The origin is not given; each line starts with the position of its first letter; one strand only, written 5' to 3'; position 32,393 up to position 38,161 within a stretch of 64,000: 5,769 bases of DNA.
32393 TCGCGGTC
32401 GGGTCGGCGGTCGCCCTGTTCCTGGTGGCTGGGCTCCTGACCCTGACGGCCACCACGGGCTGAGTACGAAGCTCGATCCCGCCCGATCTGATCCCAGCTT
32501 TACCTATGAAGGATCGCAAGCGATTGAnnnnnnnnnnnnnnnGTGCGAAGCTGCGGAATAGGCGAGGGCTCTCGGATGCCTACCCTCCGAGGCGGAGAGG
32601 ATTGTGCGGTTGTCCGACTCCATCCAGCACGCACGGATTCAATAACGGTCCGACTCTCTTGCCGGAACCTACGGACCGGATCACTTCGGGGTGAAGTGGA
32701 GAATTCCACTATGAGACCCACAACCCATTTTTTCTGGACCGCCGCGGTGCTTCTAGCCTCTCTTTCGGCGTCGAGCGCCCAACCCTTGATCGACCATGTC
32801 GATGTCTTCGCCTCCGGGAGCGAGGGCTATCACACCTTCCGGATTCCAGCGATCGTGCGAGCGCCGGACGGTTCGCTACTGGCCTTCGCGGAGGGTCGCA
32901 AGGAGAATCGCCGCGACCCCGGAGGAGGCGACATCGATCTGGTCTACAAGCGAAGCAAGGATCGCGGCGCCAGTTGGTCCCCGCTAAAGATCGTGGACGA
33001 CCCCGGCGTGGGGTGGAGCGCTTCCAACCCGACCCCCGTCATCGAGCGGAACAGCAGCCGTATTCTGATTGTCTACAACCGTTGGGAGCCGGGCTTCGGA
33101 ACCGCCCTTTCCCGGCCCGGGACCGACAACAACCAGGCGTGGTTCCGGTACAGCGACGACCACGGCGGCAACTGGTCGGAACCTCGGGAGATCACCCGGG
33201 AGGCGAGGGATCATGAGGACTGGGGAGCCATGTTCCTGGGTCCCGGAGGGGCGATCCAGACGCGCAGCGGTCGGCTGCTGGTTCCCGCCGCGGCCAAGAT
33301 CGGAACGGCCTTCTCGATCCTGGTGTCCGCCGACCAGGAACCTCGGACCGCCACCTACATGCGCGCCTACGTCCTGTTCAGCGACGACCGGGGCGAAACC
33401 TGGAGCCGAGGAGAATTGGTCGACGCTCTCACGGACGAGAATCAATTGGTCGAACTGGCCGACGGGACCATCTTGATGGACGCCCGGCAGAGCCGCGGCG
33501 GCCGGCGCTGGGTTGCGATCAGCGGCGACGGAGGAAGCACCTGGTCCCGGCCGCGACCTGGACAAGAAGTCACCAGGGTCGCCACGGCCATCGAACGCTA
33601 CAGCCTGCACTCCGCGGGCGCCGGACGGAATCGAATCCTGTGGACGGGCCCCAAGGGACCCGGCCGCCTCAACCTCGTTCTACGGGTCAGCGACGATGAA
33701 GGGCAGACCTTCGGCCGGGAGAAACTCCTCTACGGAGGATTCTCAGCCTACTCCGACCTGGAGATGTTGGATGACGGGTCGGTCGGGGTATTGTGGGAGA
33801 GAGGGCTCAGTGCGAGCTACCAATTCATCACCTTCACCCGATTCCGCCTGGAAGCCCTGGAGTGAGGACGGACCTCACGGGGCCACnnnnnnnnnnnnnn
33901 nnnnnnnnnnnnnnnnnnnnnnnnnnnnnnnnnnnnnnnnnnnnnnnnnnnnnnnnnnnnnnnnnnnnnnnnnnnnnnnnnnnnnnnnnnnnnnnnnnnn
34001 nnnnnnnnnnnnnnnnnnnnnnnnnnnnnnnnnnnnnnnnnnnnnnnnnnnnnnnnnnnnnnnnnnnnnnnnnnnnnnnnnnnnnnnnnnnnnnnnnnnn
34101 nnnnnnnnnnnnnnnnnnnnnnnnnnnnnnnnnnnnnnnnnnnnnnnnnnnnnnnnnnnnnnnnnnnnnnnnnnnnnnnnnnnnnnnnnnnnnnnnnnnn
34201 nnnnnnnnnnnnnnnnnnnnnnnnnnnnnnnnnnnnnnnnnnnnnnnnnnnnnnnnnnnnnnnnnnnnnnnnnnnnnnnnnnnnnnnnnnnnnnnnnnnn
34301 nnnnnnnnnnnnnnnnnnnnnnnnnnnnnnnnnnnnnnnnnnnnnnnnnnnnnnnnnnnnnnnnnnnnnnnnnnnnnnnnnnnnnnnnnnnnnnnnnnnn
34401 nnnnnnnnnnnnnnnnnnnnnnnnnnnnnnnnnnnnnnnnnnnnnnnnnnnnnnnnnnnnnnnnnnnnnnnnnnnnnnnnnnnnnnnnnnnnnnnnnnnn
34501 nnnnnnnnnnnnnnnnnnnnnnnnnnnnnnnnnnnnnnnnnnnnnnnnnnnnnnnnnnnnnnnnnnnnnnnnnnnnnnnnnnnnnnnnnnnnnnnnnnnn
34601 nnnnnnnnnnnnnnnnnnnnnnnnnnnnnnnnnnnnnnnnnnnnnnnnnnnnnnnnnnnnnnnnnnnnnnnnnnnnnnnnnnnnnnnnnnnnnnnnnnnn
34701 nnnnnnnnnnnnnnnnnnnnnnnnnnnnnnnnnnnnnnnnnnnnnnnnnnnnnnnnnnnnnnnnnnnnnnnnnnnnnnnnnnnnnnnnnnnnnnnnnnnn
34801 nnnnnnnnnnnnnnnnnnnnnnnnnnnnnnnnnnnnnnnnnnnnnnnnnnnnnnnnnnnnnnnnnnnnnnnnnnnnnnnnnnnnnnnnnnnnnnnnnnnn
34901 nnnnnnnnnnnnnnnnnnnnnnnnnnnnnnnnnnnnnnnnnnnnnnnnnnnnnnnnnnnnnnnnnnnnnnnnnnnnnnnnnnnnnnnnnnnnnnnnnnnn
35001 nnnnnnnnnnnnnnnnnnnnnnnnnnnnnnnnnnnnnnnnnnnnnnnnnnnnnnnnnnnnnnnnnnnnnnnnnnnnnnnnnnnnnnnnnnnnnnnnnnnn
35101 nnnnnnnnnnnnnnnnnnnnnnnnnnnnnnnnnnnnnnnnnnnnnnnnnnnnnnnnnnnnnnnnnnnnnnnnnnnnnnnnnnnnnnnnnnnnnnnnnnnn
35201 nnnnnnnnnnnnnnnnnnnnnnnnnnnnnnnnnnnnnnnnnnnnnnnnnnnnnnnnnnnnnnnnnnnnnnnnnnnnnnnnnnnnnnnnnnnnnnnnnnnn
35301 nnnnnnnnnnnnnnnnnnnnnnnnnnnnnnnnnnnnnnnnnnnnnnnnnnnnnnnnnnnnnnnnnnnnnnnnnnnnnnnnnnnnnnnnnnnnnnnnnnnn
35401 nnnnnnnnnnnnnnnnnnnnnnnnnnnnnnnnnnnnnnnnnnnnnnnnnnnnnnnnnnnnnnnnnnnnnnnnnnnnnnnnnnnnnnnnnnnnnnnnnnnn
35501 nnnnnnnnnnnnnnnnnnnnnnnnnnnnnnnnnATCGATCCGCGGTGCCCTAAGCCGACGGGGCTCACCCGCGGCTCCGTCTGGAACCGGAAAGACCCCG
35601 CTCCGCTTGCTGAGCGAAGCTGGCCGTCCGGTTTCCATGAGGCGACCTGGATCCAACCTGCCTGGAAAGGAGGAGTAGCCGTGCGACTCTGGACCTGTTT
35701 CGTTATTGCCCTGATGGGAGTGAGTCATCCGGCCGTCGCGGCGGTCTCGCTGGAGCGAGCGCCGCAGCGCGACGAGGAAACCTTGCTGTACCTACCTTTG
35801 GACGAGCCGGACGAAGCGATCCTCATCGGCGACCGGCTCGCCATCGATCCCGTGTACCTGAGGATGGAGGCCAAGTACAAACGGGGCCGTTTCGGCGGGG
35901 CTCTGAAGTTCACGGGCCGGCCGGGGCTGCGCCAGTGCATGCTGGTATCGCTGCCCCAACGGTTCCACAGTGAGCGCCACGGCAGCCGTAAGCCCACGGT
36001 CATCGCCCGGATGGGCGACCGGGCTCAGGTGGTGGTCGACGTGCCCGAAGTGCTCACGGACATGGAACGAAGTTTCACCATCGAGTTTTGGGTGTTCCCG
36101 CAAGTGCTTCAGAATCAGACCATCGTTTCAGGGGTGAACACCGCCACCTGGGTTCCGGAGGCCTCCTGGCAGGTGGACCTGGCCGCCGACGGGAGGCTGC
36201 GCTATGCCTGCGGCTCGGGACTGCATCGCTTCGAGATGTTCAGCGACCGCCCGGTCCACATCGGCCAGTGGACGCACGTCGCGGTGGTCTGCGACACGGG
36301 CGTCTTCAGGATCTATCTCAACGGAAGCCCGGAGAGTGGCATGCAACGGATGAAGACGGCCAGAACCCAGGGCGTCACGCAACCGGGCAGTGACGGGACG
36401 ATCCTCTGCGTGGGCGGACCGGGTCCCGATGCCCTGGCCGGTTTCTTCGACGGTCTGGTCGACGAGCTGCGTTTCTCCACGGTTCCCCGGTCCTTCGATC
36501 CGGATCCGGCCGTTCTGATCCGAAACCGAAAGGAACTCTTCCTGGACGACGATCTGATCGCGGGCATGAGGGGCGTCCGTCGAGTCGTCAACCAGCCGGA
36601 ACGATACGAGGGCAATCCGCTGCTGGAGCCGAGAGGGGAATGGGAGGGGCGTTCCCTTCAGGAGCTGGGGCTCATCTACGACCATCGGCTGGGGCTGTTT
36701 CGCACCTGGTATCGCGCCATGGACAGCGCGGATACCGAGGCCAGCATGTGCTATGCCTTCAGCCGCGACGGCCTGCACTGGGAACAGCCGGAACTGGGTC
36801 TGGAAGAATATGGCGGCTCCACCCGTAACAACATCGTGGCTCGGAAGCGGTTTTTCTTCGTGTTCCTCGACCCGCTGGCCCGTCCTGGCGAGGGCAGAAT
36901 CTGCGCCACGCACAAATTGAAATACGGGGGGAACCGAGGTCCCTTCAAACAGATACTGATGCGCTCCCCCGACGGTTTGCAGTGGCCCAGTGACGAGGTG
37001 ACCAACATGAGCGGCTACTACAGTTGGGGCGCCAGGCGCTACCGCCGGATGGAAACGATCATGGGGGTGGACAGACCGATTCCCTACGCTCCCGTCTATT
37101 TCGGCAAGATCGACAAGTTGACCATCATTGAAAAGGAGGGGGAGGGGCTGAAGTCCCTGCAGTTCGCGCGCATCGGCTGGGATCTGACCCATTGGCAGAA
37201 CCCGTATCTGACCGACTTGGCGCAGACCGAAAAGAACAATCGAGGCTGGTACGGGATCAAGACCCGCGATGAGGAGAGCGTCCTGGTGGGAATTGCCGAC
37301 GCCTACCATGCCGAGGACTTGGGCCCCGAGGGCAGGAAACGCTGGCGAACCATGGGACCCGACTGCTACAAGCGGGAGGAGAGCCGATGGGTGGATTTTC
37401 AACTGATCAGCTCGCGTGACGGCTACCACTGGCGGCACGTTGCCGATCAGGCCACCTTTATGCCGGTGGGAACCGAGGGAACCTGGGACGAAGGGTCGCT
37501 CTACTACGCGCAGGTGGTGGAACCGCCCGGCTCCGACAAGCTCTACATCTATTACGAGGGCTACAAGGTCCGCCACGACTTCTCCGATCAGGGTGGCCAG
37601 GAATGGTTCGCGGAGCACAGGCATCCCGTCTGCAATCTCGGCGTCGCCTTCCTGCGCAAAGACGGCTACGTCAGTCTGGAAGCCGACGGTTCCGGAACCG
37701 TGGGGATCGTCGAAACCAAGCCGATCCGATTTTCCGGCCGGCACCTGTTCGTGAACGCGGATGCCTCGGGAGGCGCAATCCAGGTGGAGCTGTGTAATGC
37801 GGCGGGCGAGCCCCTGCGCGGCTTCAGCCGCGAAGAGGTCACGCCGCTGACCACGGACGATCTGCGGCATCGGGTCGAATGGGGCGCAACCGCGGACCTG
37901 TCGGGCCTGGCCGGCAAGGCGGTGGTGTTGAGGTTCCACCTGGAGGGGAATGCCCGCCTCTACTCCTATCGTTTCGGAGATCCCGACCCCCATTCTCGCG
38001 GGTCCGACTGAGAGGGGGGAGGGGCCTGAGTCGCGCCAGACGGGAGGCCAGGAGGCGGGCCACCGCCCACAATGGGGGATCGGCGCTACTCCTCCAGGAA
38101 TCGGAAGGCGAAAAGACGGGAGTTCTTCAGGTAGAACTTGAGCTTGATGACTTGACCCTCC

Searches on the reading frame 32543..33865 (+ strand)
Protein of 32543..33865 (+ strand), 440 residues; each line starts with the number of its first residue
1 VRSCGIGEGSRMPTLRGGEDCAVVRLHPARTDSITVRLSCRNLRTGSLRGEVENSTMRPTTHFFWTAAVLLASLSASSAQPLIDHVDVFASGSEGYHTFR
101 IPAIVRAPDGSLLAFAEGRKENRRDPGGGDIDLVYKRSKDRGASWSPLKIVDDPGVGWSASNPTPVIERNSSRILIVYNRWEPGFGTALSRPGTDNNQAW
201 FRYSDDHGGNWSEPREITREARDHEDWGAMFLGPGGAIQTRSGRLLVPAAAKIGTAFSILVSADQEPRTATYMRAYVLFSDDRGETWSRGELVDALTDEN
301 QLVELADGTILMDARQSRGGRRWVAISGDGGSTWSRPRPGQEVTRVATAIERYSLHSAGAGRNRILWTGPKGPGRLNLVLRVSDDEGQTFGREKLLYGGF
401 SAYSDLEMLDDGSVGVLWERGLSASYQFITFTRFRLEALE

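Call 32: search_protein_families(library=pfam, proteins=[window:32543-33865:+], max_evalue=0.00001)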
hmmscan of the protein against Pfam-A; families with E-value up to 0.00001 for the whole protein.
window:32543-33865:+ (440 aa): 3 families
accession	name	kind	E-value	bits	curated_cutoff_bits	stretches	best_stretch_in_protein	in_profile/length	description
PF13088.12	BNR_2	-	7.3e-28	98.1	31.4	1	110-415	1-276/277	BNR repeat-like domain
PF13859.12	BNR_3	-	2e-15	57.5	27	1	101-370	1-250/308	BNR repeat-like domain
PF02012.26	BNR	-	1.1e-09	37.3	27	0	279-289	2-12/12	BNR/Asp-box repeat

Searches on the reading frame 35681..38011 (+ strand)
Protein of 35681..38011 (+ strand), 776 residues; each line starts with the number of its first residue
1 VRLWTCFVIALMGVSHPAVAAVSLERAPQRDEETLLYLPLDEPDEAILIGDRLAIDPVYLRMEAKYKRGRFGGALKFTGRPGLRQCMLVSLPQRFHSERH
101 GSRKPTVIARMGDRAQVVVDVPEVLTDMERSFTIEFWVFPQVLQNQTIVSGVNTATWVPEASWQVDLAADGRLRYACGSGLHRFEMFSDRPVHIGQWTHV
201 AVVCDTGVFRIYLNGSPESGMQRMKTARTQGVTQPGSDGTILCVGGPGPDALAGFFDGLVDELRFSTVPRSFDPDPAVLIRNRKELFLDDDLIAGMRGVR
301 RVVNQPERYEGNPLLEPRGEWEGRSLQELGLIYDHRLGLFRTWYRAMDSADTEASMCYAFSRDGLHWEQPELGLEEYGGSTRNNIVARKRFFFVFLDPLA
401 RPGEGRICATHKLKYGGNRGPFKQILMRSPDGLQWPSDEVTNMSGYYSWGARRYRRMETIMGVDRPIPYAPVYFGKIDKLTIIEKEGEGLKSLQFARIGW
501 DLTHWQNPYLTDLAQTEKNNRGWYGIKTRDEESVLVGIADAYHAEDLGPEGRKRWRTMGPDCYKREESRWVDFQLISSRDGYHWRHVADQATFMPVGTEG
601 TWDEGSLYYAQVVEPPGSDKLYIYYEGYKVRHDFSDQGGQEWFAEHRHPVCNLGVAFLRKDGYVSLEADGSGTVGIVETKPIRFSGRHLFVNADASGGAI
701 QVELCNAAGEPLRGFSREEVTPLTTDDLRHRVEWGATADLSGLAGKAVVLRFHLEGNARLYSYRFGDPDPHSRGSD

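Call 32: search_protein_families(library=pfam, proteins=[window:35681-38011:+], max_evalue=0.00001)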
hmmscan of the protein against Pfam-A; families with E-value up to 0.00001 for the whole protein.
window:35681-38011:+ (776 aa): 1 family
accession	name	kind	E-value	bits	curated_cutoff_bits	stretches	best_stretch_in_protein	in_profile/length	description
PF13385.13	Laminin_G_3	-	3.8e-17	63.3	27.6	1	119-270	7-145/151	Concanavalin A-like lectin/glucanases superfamily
